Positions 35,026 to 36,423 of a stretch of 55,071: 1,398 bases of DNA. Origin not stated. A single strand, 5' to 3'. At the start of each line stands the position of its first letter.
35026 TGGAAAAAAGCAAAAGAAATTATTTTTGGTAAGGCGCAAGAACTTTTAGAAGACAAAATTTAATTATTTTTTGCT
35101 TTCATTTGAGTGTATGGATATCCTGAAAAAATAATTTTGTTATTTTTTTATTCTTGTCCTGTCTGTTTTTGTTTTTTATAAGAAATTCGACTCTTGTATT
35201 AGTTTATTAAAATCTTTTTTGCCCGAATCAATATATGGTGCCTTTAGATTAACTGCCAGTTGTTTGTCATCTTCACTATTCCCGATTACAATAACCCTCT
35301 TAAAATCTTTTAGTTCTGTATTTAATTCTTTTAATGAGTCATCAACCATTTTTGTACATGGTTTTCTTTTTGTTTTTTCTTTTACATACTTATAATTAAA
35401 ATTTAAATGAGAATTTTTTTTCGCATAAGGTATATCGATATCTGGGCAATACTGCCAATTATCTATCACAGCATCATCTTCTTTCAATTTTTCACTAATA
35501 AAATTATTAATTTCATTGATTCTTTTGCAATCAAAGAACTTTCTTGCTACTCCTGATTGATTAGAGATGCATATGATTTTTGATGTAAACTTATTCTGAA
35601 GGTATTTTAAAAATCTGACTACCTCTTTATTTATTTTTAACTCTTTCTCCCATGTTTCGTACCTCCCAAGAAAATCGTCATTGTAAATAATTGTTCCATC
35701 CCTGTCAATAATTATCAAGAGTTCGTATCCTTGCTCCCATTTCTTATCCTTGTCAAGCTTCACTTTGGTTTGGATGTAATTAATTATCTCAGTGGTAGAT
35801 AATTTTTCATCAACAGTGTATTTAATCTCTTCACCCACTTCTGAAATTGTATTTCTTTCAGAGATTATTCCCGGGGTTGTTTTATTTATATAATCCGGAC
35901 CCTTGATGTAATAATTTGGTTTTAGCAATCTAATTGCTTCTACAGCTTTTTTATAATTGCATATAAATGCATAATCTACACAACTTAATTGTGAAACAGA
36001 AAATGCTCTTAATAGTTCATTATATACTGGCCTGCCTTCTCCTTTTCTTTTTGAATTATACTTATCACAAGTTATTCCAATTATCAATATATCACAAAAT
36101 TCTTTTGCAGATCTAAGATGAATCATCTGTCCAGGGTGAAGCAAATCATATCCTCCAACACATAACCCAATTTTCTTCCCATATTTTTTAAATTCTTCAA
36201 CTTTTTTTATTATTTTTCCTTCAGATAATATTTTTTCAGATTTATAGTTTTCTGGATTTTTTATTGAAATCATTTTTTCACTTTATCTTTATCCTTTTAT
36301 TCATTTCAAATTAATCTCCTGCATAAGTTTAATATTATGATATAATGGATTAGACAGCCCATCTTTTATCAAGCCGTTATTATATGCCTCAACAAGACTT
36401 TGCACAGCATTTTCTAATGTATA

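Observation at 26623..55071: A glycan-biosynthesis island of at least 28 kb with natural-product-like chemistry in a reduced archaeal genome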

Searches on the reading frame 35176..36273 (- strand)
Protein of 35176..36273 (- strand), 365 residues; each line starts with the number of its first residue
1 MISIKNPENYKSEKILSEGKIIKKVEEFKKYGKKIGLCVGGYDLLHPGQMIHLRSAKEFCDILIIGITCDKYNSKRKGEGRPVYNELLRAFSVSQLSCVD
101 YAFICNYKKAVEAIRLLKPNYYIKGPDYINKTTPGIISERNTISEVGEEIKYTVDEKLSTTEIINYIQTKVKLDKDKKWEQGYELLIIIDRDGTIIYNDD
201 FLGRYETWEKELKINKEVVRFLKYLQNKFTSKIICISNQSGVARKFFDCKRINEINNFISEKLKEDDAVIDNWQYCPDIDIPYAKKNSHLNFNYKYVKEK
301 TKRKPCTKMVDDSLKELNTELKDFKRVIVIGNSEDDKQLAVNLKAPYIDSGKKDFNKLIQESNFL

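Call 7: search_protein_families(library=pfam, proteins=[window:35176-36273:-], max_evalue=0.001)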
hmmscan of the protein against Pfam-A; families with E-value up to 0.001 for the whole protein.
window:35176-36273:- (365 aa): 2 families
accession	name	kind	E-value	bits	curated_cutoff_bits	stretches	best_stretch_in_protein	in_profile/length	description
PF01467.32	CTP_transf_like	-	5.3e-09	36.8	21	1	37-164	1-131/133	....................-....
PF08645.17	PNK3P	-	0.00053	20.2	22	1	188-334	4-127/161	Polynucleotide kinase 3 phosphatase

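Call 10: search_protein_families(library=ncbifam, proteins=[window:35176-36273:-], max_evalue=0.001)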
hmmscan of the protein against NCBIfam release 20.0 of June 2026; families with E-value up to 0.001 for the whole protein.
window:35176-36273:- (365 aa): 12 families
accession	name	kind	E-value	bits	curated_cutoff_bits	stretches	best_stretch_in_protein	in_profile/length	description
TIGR02199.1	rfaE_dom_II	equivalog_domain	9.4e-27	93.6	181.5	1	25-168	3-143/144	D-glycero-beta-D-manno-heptose 1-phosphate adenylyltransferase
NF008454.0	PRK11316.1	equivalog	5.2e-20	71.5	521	1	11-169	318-473/475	bifunctional D-glycero-beta-D-manno-heptose-7-phosphate kinase/D-glycero-beta-D-manno-heptose 1-phosphate adenylyltransferase HldE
TIGR01656.1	Histidinol-ppas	subfamily_domain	1.8e-16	60.4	84.15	1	187-345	3-140/149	histidinol-phosphate phosphatase domain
NF006506.0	PRK08942.1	equivalog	8e-16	58.1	178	1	186-345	5-141/182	D-glycero-beta-D-manno-heptose 1,7-bisphosphate 7-phosphatase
TIGR01662.1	HAD-SF-IIIA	subfamily_domain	1.8e-13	50.8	44.6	1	186-344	2-132/141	HAD-IIIA family hydrolase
NF003937.0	PRK05446.1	equivalog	1.3e-11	44.1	443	1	186-350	5-148/355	bifunctional histidinol-phosphatase/imidazoleglycerol-phosphate dehydratase HisB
TIGR00213.1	GmhB_yaeD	subfamily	2e-11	43.9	149.6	1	187-344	4-143/176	D-glycero-beta-D-manno-heptose 1,7-bisphosphate 7-phosphatase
TIGR01261.1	hisB_Nterm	equivalog_domain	1.6e-10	40.7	140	1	187-356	4-152/161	histidinol-phosphatase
TIGR00125.1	cyt_tran_rel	domain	1.4e-07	31.6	27.7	1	35-100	1-63/65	adenylyltransferase/cytidyltransferase family protein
TIGR01518.1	g3p_cytidyltrns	equivalog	1.3e-06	28.6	165.4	1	37-83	2-48/125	glycerol-3-phosphate cytidylyltransferase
NF050049.1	HBPPhtaseGmhB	domain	1.8e-06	27.9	250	1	187-286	6-100/171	D-glycero-alpha-D-manno-heptose-1,7-bisphosphate 7-phosphatase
NF001985.0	PRK00777.1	subfamily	0.00022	21.4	104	0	39-79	9-50/157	pantetheine-phosphate adenylyltransferase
